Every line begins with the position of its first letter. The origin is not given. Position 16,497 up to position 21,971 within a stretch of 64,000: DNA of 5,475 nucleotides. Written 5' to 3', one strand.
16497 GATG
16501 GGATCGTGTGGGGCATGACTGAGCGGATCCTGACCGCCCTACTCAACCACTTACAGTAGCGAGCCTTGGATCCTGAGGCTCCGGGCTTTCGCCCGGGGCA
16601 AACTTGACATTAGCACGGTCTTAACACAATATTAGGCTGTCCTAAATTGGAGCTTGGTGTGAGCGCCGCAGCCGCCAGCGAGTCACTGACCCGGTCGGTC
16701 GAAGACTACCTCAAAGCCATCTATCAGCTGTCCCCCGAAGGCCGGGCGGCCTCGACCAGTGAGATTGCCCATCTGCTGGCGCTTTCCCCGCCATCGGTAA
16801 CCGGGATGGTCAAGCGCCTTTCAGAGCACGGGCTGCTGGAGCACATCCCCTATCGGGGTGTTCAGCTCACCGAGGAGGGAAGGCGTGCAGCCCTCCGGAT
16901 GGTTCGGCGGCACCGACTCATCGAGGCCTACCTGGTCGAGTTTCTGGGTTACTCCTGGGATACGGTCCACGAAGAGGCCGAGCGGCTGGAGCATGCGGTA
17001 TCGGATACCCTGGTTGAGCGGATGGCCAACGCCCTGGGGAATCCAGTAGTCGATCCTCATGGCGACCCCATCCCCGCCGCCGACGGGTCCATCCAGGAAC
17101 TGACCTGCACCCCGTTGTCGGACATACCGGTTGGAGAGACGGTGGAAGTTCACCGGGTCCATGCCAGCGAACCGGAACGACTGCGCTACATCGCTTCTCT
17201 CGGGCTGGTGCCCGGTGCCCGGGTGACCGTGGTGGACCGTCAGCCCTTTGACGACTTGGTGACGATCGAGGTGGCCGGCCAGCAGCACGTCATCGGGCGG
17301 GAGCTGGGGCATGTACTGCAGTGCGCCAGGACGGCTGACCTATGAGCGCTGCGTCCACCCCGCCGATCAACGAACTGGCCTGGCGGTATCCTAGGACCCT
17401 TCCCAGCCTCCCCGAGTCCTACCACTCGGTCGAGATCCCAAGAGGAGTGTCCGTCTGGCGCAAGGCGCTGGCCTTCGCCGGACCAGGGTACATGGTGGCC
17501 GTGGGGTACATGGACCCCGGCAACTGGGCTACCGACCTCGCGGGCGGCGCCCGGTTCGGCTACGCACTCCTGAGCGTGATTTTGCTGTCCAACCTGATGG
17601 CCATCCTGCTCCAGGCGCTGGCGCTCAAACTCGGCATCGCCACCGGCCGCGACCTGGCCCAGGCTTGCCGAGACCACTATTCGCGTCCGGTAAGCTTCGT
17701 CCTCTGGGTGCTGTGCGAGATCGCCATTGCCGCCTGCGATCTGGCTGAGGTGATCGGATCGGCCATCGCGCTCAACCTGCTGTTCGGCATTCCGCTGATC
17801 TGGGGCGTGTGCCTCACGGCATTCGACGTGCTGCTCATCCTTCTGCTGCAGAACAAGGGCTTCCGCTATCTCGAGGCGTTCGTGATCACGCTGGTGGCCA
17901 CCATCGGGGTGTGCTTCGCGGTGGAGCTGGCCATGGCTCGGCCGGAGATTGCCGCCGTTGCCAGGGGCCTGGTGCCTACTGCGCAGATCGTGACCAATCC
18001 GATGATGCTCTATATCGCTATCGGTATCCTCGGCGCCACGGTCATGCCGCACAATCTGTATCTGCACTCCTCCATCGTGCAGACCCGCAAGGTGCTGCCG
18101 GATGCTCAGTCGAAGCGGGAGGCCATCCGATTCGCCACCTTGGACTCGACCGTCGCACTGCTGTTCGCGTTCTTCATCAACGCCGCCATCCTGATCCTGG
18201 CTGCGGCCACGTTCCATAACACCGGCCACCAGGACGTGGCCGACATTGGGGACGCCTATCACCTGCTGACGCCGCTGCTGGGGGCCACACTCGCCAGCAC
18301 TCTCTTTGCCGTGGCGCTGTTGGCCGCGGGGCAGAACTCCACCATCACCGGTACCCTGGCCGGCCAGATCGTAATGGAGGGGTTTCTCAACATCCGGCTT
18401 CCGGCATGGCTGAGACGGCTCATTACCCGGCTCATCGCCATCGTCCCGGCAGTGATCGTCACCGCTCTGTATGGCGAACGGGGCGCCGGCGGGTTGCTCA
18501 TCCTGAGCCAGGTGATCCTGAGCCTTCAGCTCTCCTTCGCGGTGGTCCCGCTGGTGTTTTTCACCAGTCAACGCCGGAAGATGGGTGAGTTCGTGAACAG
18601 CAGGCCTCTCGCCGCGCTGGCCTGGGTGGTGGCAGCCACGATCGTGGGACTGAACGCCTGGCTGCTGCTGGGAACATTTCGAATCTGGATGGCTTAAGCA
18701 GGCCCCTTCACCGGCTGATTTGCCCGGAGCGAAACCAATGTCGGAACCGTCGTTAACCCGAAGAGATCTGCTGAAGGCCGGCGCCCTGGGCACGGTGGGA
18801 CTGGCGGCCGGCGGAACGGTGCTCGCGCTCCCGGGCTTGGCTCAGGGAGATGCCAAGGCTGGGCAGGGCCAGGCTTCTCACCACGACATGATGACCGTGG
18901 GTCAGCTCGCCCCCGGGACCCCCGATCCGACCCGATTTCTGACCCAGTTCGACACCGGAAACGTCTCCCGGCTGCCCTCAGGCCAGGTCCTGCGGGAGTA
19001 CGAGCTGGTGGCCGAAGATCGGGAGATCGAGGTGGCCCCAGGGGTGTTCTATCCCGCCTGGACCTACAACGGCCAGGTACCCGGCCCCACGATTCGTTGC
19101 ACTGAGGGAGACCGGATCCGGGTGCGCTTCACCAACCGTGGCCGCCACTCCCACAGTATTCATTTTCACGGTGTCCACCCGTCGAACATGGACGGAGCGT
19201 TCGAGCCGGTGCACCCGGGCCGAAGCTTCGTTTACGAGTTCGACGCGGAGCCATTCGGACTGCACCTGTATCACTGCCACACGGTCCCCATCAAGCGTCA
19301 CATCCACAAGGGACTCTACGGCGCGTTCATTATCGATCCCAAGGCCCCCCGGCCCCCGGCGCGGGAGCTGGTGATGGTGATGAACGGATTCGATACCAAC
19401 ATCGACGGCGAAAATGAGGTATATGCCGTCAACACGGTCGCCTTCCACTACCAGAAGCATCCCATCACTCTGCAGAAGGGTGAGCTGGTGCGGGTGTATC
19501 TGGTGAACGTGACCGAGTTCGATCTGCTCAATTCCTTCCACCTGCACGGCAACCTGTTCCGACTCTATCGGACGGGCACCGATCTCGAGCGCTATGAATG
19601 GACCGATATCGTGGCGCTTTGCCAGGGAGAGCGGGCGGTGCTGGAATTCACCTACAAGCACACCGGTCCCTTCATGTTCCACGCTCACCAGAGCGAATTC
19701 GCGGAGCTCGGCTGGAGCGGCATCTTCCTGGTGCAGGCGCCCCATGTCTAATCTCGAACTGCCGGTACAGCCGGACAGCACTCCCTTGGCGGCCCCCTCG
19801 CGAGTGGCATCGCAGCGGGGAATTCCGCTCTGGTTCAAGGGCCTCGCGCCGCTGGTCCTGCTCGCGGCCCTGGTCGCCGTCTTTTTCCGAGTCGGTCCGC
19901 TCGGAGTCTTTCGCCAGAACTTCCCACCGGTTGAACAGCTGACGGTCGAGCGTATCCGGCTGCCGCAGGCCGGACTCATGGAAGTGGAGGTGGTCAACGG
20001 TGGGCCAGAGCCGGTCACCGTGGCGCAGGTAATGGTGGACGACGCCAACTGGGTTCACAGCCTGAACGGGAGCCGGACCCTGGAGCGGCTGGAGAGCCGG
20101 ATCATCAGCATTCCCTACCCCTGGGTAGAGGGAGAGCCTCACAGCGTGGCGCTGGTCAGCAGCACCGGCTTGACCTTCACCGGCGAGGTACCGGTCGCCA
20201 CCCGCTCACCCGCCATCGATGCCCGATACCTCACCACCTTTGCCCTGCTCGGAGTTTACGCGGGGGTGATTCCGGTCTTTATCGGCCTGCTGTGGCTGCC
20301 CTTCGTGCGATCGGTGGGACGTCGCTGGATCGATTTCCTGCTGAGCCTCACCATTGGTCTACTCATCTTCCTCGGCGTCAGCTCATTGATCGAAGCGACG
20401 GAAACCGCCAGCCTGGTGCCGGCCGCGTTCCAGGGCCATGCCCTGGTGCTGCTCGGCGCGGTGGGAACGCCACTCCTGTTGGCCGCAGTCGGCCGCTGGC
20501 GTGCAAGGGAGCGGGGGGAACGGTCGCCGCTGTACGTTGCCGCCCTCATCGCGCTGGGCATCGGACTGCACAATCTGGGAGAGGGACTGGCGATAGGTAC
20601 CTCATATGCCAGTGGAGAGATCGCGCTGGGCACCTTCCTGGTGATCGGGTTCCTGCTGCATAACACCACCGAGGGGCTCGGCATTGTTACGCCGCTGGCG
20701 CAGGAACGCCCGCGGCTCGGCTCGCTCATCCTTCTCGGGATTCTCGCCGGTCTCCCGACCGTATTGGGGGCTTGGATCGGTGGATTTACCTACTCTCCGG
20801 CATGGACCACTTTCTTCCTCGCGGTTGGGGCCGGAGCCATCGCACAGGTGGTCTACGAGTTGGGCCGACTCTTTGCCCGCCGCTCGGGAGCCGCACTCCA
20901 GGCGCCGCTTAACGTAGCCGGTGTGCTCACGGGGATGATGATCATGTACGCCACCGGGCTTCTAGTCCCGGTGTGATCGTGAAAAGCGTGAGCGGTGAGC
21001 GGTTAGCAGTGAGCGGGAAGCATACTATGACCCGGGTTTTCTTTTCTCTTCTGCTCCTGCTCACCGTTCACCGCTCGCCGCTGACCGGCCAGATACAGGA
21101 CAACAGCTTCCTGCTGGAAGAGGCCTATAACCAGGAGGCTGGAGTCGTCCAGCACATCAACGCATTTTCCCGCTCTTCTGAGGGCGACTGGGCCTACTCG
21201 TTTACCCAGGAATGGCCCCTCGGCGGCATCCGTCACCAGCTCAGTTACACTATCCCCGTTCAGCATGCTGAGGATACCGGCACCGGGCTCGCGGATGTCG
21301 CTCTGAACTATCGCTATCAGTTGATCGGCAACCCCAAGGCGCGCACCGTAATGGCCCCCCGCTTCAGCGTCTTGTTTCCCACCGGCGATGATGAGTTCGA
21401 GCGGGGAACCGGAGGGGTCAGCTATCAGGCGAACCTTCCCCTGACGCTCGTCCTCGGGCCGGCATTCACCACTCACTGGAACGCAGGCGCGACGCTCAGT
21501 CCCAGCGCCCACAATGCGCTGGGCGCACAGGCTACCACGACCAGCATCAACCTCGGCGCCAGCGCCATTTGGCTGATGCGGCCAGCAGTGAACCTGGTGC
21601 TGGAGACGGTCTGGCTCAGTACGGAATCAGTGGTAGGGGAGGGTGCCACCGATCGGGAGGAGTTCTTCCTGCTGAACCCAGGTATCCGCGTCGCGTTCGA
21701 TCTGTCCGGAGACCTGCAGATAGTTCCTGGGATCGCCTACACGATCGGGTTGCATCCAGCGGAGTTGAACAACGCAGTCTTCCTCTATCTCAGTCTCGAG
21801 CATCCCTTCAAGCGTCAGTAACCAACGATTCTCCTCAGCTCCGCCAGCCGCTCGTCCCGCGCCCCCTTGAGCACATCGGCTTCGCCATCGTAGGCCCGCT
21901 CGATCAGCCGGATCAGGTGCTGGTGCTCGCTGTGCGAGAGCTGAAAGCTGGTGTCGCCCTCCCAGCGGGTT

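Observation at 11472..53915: A family of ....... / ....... heptamer-octamer arrays, mostly in inverted pairs, at six or more gene boundaries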

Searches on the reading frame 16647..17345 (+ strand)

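Call 54: search_protein_families(library=pfam, proteins=[window:16647-17345:+], max_evalue=0.00001)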
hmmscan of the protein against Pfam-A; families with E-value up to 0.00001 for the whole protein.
window:16647-17345:+ (232 aa): 3 families
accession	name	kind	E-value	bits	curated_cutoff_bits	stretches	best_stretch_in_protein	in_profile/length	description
PF02742.21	Fe_dep_repr_C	-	1.8e-32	111.6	27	1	75-143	1-69/70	Iron dependent repressor, metal binding and dimerisation domain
PF01325.25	Fe_dep_repress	-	5.2e-20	71.9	26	1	14-72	2-60/60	Iron dependent repressor, N-terminal DNA binding domain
PF04023.20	FeoA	-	6.1e-19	68.3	23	1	156-220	2-66/74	FeoA domain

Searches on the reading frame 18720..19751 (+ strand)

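Call 54: search_protein_families(library=pfam, proteins=[window:18720-19751:+], max_evalue=0.00001)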
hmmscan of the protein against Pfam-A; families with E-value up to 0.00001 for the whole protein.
window:18720-19751:+ (343 aa): 2 families
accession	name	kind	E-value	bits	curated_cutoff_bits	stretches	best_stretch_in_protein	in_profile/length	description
PF07732.21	Cu-oxidase_3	-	9.9e-28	97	21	1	107-209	11-118/119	Multicopper oxidase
PF07731.20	Cu-oxidase_2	-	8e-27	94.1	20.4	2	230-339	23-134/137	Multicopper oxidase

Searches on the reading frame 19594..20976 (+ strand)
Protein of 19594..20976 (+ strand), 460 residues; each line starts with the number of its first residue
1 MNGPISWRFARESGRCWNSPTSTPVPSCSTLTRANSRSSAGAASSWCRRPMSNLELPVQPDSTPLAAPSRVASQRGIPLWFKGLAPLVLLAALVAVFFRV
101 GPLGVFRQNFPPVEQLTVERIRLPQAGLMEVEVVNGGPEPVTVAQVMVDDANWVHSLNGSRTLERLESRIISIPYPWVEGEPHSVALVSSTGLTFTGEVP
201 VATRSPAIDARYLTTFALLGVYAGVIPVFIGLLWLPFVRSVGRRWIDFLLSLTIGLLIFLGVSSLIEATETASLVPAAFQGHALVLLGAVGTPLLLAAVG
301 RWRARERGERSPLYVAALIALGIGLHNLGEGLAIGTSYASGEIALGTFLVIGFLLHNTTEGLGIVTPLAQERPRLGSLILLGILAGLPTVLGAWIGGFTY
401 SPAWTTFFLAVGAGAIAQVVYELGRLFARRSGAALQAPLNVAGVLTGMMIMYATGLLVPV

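Call 7: search_protein_families(library=pfam, proteins=[window:19594-20976:+])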
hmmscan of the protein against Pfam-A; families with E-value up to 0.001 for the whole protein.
window:19594-20976:+ (460 aa): 1 family
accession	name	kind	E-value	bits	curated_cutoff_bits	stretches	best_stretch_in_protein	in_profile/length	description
PF02535.28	Zip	-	9.2e-10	38.7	35.1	1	314-415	176-281/323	ZIP Zinc transporter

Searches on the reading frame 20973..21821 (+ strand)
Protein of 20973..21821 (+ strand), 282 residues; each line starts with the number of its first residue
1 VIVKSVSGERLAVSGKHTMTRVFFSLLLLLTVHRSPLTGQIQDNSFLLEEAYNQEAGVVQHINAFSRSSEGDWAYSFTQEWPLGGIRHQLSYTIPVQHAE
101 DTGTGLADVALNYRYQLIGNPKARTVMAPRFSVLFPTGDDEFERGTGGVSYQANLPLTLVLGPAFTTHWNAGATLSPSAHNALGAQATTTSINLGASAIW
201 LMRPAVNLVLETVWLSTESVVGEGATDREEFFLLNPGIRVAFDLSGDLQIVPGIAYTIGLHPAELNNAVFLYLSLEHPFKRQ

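Call 7: search_protein_families(library=pfam, proteins=[window:20973-21821:+])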
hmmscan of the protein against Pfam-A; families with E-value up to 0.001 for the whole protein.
window:20973-21821:+ (282 aa): 1 family
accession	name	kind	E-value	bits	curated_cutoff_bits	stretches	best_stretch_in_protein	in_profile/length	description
PF13557.12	Phenol_MetA_deg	-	1.7e-06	28.7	22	1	53-243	19-212/242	Putative MetA-pathway of phenol degradation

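Call 60: find_encoding_contigs(protein=window:21027-21821:+, flank=2500, max_places=4)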
Protein window:21027-21821:+ (264 aa): 3 contigs read that carry it; 2 places shown.
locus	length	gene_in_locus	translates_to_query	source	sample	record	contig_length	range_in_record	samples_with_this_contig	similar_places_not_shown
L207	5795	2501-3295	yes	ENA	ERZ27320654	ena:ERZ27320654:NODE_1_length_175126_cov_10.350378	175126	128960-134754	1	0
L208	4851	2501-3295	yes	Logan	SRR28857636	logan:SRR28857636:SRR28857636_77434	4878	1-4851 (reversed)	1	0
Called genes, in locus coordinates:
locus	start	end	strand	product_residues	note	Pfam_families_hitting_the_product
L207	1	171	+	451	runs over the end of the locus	PF01566:Nramp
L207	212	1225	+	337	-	PF07731:Cu-oxidase_2 (weak), PF07732:Cu-oxidase_3, PF07731:Cu-oxidase_2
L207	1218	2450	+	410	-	PF02535:Zip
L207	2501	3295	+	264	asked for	PF13557:Phenol_MetA_deg (weak)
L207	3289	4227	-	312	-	PF02737:3HCDH_N, PF00725:3HCDH (faint)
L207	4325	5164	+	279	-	PF02687:FtsX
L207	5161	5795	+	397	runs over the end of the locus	PF12704:MacB_PCD, PF02687:FtsX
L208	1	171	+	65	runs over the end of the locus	?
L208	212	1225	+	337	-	PF07731:Cu-oxidase_2 (weak), PF07732:Cu-oxidase_3, PF07731:Cu-oxidase_2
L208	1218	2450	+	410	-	PF02535:Zip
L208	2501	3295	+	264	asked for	PF13557:Phenol_MetA_deg (weak)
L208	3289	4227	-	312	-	PF02737:3HCDH_N, PF00725:3HCDH (faint)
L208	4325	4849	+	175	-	?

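Call 69: find_homologous_proteins(query=window:21027-21818:+, max_evalue=1e-30)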
Query window:21027-21818:+ (264 aa): 7432 proteins with E <= 1e-30 among 8000 candidates; the best 120 are listed.
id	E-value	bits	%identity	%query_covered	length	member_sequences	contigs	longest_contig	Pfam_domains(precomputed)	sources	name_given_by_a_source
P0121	5.8e-160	548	94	95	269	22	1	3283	PF13557.13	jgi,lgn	jgi:hypothetical protein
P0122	3.8e-143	493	85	95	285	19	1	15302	PF13557.13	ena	-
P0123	5.0e-141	486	85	97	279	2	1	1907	PF13557.13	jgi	jgi:hypothetical protein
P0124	2.0e-140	484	81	96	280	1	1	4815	PF13557.13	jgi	jgi:hypothetical protein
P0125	2.5e-139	481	82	97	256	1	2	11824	PF13557.13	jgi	jgi:hypothetical protein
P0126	8.8e-139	479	81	99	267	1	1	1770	PF13557.13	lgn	-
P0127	2.8e-137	474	82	97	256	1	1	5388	PF13557.13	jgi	jgi:hypothetical protein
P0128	2.4e-135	468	81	96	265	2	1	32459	PF13557.13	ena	-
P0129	1.6e-128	445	76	97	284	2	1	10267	PF13557.13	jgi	jgi:Putative MetA-pathway of phenol degradation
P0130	2.5e-128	445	76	97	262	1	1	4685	PF13557.13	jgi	jgi:hypothetical protein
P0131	2.0e-125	435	75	97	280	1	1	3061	-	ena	-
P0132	3.4e-125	434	73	98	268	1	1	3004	PF13557.13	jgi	jgi:hypothetical protein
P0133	5.7e-124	430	75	97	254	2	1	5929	PF13557.13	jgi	jgi:hypothetical protein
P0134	3.0e-123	428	73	98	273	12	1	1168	-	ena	-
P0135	9.7e-123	426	71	99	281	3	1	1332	PF13557.13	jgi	jgi:hypothetical protein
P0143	2.3e-121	422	74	95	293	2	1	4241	-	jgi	jgi:hypothetical protein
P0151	1.4e-118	413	69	99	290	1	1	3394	PF13557.13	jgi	jgi:hypothetical protein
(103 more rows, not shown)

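Call 72: find_encoding_contigs(protein=P0151, flank=600, max_places=1)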
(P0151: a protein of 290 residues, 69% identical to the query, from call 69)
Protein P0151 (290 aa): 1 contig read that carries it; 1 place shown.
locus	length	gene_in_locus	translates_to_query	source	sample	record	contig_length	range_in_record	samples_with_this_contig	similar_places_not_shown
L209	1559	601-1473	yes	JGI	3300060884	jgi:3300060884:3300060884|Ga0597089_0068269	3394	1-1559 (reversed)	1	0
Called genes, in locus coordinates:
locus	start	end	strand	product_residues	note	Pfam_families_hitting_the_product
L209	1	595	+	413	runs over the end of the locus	PF02535:Zip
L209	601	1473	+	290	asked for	PF13557:Phenol_MetA_deg (faint)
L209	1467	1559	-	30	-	?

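Call 73: find_encoding_contigs(protein=P0143, flank=600, max_places=1)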
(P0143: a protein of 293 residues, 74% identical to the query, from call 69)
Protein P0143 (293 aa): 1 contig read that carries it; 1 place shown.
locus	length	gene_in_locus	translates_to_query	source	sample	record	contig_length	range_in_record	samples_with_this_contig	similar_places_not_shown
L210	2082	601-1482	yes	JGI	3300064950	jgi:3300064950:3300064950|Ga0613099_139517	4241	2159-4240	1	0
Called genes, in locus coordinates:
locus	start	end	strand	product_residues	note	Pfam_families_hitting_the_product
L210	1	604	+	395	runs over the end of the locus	PF02535:Zip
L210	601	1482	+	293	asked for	-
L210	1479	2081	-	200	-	?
